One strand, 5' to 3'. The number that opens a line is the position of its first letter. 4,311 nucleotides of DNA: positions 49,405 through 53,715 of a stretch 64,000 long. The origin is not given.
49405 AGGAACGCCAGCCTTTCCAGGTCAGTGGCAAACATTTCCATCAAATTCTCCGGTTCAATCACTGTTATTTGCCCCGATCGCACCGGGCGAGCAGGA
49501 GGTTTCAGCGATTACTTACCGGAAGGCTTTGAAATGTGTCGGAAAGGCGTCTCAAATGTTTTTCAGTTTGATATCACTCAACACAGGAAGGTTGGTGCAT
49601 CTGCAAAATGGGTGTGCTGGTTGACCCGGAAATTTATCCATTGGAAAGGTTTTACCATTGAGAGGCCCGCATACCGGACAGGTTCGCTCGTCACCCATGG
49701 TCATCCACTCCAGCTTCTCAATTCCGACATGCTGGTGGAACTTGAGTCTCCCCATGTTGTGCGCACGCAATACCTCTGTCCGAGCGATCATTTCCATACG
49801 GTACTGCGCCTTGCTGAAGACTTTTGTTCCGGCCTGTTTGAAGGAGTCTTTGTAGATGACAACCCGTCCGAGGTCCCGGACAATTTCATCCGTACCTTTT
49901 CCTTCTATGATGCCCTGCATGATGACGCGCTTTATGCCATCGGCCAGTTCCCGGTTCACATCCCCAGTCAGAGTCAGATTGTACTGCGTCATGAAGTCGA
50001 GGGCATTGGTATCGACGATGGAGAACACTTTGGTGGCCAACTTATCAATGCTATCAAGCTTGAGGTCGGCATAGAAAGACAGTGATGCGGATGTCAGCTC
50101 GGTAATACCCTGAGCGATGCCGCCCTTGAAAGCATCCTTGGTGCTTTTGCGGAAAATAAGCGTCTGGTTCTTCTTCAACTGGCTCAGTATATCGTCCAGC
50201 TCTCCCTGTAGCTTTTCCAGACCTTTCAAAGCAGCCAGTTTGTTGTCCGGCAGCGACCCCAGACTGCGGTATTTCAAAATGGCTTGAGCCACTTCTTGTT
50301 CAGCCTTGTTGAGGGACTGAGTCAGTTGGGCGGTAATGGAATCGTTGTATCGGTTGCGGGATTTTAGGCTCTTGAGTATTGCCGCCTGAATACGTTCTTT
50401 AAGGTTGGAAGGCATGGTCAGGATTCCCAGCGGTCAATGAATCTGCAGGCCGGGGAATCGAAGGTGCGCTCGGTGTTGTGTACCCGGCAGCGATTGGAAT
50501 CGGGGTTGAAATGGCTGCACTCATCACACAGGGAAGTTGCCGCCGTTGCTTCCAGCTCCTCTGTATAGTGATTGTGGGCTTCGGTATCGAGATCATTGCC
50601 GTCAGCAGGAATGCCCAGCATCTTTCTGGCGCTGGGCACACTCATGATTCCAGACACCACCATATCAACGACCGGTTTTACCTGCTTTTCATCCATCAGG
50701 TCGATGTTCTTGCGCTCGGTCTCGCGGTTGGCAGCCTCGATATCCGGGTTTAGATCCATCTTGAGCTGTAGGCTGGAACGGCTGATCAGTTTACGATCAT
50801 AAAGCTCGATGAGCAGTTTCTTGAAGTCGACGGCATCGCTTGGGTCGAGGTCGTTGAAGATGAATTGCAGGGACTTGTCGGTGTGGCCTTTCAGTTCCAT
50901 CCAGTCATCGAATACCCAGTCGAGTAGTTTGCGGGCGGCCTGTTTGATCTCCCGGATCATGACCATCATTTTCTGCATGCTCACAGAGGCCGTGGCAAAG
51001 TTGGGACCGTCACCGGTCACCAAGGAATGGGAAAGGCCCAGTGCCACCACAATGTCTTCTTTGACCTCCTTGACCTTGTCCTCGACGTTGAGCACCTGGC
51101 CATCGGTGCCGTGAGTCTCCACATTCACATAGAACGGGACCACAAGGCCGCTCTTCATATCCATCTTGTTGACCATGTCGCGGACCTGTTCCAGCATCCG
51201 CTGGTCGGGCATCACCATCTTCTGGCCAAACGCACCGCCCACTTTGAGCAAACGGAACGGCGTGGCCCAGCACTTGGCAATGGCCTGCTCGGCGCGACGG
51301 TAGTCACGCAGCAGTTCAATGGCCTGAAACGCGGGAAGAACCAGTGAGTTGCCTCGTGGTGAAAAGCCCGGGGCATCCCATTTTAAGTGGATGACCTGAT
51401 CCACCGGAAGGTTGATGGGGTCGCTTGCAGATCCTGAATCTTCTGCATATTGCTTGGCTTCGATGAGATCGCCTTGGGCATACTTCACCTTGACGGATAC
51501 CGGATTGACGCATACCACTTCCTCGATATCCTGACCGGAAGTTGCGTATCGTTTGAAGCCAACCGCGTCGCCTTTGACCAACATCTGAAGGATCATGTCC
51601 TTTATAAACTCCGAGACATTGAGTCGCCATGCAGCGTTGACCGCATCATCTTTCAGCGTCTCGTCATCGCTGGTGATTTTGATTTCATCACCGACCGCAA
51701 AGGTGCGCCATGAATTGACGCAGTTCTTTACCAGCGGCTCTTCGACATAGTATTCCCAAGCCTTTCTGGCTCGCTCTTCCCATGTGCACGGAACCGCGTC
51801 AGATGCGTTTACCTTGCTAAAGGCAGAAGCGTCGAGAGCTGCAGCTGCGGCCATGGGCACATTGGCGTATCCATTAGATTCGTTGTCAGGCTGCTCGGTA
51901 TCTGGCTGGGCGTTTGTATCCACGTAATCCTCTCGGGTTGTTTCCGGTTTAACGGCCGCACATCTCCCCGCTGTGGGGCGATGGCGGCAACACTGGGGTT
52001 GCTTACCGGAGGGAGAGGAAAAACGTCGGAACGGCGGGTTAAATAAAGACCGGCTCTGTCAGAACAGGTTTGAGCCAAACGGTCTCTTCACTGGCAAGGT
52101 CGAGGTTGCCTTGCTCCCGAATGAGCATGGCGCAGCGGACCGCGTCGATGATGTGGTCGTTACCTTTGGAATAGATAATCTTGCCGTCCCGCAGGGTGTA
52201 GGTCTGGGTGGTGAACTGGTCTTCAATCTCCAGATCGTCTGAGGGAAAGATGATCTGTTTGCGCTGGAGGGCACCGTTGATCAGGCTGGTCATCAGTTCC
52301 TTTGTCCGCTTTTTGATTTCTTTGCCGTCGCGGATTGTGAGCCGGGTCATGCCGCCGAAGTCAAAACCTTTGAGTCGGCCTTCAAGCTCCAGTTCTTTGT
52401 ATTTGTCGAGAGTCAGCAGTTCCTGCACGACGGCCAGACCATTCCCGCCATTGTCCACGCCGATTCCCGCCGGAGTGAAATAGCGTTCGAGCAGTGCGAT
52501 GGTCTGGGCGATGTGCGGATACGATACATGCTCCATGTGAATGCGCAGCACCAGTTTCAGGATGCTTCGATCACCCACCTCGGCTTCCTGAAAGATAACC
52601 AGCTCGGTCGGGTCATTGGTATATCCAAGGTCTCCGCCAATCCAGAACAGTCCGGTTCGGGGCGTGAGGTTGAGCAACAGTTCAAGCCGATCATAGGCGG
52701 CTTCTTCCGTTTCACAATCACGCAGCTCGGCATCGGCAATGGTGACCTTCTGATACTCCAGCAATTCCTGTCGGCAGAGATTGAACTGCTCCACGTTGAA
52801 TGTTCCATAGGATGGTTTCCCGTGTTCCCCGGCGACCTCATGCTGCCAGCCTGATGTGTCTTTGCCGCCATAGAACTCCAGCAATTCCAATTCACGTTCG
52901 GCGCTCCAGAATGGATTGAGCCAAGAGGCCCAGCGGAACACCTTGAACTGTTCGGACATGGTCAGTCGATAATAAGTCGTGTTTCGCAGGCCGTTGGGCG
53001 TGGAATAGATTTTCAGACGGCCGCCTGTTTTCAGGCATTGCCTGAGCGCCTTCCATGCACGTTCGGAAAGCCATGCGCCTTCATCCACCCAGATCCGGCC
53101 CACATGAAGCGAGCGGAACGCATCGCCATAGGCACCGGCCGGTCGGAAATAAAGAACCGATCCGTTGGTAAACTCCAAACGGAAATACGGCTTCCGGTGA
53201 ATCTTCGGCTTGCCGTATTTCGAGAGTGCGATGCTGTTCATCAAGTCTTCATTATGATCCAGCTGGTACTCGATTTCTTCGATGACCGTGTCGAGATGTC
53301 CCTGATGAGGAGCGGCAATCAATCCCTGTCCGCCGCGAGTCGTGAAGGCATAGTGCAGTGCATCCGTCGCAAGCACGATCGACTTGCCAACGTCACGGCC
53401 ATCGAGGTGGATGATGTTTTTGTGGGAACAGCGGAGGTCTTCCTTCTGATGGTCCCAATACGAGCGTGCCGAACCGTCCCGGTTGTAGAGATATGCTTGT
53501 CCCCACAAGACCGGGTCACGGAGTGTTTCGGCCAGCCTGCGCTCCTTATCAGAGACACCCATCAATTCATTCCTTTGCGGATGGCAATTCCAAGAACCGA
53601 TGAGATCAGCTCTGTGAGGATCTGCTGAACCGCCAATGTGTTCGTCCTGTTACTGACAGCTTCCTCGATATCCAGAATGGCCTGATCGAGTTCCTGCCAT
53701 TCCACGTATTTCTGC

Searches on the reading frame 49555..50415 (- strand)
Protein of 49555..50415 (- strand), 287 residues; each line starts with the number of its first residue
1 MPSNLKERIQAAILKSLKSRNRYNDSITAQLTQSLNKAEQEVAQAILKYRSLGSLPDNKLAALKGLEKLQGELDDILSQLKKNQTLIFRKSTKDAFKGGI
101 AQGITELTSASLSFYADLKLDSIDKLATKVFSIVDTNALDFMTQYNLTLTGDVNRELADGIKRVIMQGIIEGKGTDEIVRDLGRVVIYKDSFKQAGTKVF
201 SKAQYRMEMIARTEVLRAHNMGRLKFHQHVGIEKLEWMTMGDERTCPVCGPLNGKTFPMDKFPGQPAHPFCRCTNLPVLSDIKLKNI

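Call 19: search_protein_families(library=pfam, proteins=[window:49555-50415:-], max_evalue=0.001)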
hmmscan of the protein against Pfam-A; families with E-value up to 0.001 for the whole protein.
window:49555-50415:- (287 aa): 1 family
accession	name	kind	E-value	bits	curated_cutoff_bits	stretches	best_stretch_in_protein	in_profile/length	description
PF04233.19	Phage_Mu_F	-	9.9e-18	65.4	29.6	1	160-274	2-110/112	Phage Mu protein F like protein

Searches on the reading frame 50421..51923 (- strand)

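Call 19: search_protein_families(library=pfam, proteins=[window:50421-51923:-], max_evalue=0.001)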
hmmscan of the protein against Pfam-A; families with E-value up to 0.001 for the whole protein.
window:50421-51923:- (501 aa): 2 families
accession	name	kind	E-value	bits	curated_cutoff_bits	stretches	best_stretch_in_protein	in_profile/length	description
PF04860.17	Phage_portal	-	2e-08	34.2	39.1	1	102-314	50-251/321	Phage portal protein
PF05136.18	Phage_portal_2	-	1.7e-05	24.6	32.9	0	160-325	177-352/354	Phage portal protein, lambda family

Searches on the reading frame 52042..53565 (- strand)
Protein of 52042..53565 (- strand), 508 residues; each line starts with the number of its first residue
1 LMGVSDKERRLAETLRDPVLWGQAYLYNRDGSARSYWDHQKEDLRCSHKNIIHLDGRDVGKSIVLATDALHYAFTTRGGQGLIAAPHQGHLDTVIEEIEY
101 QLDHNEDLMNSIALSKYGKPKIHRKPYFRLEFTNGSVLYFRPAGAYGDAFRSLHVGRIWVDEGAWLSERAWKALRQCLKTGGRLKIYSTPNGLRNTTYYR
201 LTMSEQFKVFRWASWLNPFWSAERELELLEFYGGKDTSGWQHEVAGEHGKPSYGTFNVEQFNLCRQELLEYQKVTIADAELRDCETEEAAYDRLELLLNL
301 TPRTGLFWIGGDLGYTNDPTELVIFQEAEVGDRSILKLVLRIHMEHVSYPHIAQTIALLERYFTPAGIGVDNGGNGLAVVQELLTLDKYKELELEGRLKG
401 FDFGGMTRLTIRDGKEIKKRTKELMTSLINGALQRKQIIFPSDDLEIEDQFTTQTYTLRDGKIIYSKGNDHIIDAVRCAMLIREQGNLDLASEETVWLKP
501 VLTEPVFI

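Call 19: search_protein_families(library=pfam, proteins=[window:52042-53565:-], max_evalue=0.001)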
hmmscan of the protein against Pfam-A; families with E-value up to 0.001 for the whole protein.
window:52042-53565:- (508 aa): 2 families
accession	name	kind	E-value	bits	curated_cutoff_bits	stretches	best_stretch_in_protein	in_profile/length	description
PF03237.21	Terminase_6N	-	1e-06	29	22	1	54-194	3-139/215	Terminase large subunit, T4likevirus-type, N-terminal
PF17289.8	Terminase_6C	-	0.0001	22.7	22.6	0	312-480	4-152/155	Terminase RNaseH-like domain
